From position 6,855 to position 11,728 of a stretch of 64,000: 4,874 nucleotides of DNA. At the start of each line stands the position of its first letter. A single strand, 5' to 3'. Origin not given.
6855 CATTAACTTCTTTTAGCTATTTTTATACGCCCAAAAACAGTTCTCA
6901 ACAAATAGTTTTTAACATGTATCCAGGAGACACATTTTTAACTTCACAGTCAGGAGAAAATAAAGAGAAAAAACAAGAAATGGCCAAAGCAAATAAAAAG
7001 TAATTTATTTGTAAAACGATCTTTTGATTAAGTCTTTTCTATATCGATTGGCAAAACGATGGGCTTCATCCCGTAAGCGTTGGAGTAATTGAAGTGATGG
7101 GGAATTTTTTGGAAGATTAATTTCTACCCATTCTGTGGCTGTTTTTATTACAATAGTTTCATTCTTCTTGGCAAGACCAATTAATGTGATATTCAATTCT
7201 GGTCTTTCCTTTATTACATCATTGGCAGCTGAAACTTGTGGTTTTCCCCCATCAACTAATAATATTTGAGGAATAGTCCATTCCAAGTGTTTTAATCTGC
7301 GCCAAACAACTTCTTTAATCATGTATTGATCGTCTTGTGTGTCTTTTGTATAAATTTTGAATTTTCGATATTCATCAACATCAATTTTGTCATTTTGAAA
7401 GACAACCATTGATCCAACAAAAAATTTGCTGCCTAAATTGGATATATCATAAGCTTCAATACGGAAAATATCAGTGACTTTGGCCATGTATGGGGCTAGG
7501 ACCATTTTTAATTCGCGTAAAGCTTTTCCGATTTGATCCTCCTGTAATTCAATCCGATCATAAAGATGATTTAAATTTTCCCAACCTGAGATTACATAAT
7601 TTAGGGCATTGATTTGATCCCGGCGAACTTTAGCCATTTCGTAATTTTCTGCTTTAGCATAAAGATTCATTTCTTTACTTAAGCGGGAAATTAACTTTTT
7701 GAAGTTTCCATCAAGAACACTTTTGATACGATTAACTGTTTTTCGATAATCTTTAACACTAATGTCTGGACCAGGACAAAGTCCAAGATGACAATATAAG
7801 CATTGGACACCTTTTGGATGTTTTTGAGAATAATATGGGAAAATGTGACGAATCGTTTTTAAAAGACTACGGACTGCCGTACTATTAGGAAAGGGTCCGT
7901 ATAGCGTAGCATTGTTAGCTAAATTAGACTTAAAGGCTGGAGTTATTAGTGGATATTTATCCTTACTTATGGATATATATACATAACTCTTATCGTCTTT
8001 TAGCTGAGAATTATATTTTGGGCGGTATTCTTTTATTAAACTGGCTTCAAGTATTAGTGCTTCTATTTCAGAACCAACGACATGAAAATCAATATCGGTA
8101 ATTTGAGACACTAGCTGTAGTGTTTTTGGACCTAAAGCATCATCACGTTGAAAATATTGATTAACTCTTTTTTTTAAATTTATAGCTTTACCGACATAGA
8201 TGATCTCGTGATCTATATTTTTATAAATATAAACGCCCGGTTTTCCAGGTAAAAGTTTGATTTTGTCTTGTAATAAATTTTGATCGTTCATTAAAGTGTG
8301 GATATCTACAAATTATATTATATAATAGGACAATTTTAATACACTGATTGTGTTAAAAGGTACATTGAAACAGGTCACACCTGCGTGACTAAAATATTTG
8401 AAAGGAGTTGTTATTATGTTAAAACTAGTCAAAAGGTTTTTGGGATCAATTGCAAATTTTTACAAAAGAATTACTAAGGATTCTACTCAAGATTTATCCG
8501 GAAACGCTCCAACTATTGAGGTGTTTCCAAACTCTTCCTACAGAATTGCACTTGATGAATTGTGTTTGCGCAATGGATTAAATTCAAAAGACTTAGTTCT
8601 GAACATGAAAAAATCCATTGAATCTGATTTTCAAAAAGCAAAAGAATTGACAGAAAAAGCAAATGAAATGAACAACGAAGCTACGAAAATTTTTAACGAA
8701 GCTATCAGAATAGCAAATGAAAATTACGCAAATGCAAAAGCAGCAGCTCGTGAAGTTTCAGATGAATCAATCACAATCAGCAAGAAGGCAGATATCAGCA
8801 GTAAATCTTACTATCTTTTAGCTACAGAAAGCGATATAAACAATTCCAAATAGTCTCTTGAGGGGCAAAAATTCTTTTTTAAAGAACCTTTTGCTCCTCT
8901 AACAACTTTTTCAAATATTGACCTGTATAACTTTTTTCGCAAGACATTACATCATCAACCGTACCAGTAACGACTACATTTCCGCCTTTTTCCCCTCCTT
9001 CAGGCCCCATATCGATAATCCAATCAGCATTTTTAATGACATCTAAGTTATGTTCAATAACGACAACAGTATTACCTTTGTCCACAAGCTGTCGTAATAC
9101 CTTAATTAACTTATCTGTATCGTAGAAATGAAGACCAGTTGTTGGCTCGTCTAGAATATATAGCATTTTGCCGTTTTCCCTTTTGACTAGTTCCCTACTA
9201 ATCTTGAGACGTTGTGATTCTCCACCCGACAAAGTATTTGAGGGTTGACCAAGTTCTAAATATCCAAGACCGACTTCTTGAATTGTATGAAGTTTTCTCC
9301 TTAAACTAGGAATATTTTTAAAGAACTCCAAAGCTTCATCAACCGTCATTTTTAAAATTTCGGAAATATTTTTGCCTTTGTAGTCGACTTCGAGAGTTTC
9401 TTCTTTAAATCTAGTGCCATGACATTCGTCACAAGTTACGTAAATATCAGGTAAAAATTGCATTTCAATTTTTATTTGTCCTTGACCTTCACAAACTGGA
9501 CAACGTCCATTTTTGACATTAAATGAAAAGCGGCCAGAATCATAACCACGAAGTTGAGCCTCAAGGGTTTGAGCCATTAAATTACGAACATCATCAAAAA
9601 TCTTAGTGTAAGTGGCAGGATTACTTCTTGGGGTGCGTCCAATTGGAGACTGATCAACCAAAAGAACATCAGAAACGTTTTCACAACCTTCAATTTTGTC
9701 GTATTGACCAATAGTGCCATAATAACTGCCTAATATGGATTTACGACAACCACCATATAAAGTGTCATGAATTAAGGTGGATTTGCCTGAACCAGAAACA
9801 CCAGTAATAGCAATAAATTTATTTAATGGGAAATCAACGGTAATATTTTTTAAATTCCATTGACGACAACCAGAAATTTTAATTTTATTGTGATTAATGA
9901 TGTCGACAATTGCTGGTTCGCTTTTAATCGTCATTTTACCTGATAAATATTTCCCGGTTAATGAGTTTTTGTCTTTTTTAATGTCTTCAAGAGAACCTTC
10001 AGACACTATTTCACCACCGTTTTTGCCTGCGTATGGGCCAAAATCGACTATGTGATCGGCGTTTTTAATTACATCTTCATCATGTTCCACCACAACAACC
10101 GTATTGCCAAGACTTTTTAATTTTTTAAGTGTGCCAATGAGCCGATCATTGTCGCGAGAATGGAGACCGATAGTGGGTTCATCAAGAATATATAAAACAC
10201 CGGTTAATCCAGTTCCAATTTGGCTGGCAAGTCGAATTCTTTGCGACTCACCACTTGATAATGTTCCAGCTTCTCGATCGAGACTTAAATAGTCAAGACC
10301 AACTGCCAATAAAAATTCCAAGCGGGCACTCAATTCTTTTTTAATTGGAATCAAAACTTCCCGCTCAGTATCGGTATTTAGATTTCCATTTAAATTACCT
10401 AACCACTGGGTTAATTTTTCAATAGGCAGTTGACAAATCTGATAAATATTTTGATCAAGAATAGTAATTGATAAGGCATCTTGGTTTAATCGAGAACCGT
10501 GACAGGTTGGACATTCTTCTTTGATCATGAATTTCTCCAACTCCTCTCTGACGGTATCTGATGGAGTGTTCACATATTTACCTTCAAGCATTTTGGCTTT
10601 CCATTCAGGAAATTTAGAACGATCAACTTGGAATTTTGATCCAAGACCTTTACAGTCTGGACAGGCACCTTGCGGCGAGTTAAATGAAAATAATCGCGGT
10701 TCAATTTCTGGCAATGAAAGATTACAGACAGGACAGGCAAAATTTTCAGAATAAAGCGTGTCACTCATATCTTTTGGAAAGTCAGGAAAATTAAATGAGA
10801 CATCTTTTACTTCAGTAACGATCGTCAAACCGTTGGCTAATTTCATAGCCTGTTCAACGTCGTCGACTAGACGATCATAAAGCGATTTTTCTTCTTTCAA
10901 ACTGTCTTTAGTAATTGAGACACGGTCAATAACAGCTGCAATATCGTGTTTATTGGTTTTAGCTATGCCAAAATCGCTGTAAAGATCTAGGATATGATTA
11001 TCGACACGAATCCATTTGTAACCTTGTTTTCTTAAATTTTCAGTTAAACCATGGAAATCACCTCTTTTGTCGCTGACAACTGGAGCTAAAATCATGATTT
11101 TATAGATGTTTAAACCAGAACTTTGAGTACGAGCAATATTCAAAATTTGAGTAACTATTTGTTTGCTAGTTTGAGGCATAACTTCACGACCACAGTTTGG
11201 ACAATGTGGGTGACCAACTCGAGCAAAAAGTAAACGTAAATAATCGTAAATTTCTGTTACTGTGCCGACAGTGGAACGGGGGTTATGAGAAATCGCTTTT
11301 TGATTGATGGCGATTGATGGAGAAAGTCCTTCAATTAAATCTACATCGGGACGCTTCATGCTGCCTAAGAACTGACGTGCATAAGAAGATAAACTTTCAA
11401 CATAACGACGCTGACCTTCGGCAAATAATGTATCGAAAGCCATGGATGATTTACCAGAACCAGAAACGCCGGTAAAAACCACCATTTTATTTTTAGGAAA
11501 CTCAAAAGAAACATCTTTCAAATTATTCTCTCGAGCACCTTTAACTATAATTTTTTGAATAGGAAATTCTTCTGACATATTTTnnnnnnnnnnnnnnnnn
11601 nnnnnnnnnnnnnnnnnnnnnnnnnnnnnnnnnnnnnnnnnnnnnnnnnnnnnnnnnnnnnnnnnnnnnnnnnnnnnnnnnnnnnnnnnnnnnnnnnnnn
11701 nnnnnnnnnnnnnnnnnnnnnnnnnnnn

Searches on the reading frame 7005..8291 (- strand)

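Call 65: search_protein_families(library=pfam, proteins=[window:7005-8291:-], max_evalue=0.0001)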
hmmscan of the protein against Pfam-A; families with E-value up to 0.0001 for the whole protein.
window:7005-8291:- (428 aa): 3 families
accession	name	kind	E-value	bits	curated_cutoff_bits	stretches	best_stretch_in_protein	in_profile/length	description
PF08459.17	UvrC_RNaseH_dom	-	4.5e-41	140.8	22.3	1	275-414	10-158/159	UvrC RNAse H endonuclease domain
PF01541.30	GIY-YIG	-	4.5e-11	43.3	22.6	1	18-94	2-78/78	GIY-YIG catalytic domain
PF02151.25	UVR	-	8.3e-07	29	21.5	1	198-231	1-34/36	UvrB/uvrC motif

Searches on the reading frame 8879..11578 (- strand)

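Call 65: search_protein_families(library=pfam, proteins=[window:8879-11578:-], max_evalue=0.0001)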
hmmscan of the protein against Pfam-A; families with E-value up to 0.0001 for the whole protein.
window:8879-11578:- (899 aa): 9 families
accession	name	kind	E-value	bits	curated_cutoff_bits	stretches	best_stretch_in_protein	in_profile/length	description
PF17760.6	UvrA_inter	-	2.8e-22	79.1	23.3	1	136-256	1-107/109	UvrA interaction domain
PF00005.33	ABC_tran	-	1.3e-20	74.8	25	0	763-814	86-137/137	ABC transporter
PF02463.25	SMC_N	-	1.2e-10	41.6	40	0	781-857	135-211/220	RecF/RecN/SMC N terminal domain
PF13555.12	AAA_29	-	2.6e-08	33.9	27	0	580-603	16-39/61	P-loop containing region of AAA domain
PF13476.12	AAA_23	-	2e-07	32.3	27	0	565-603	1-36/201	AAA domain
PF00684.25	DnaJ_CXXCXGXG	-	4.9e-07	30.4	32.7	0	691-722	16-50/65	DnaJ central domain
PF03193.22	RsgA_GTPase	-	1.5e-05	25.3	30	0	10-47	87-123/174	RsgA GTPase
PF20703.3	nSTAND1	-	1.6e-05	25.1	27.1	0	16-56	19-59/379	Novel STAND NTPase 1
PF13304.12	AAA_21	-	5.4e-05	23.8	27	0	437-497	235-296/304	AAA domain, putative AbiEii toxin, Type IV TA system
